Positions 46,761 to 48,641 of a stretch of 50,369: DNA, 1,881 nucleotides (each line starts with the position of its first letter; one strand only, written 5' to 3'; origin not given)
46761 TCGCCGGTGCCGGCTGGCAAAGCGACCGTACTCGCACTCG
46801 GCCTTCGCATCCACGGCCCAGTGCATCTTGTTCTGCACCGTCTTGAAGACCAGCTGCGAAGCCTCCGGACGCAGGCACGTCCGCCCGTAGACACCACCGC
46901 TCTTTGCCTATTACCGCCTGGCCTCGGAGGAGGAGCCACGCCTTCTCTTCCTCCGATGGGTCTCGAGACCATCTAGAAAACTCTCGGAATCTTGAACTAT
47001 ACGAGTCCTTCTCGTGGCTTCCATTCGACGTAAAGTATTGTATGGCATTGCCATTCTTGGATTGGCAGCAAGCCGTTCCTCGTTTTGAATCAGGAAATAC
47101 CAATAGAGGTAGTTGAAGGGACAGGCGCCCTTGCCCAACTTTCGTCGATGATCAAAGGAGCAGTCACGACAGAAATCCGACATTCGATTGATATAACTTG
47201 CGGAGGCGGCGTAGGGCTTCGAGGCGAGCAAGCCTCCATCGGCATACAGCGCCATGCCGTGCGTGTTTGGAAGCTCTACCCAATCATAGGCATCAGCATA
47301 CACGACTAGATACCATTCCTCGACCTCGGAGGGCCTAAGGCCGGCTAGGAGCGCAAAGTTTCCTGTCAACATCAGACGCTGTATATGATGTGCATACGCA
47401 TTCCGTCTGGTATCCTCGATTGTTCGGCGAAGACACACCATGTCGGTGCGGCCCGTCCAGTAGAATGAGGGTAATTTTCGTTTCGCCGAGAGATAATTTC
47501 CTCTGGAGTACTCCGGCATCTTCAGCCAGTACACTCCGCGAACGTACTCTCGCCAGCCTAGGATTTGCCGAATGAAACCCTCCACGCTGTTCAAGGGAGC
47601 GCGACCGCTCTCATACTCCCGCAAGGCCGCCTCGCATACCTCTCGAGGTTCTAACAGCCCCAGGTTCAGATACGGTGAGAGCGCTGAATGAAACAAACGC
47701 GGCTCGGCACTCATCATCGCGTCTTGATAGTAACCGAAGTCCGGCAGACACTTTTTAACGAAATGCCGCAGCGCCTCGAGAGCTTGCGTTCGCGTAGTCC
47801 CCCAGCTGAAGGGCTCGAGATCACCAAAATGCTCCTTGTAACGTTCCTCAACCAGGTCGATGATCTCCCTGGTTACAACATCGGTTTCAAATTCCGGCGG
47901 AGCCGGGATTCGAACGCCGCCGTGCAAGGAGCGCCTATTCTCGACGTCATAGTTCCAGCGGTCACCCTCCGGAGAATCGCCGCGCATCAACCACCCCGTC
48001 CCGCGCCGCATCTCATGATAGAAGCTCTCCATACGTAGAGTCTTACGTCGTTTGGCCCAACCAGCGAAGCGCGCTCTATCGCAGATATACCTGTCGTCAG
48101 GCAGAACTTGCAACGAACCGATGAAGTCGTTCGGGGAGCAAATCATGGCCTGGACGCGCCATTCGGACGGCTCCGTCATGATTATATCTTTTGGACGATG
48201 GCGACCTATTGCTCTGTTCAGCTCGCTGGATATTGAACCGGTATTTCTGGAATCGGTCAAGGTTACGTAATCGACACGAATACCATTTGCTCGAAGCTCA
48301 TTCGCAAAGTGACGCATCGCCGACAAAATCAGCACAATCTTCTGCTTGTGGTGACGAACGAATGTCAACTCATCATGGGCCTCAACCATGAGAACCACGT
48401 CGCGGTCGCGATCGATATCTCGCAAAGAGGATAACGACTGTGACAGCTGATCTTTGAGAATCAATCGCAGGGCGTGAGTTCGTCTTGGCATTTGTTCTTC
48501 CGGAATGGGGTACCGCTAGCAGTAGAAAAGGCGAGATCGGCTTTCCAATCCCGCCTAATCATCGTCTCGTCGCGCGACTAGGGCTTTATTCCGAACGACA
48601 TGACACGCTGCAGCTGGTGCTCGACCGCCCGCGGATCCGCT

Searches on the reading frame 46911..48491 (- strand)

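Call 33: search_protein_families(library=pfam, proteins=[window:46911-48491:-], max_evalue=0.001)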
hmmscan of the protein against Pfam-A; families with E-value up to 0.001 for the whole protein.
window:46911-48491:- (526 aa): 1 family
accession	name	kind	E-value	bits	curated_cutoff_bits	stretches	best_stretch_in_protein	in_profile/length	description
PF04244.19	DPRP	-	9.5e-76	254.9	22.1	1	9-230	1-224/224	Deoxyribodipyrimidine photo-lyase-related protein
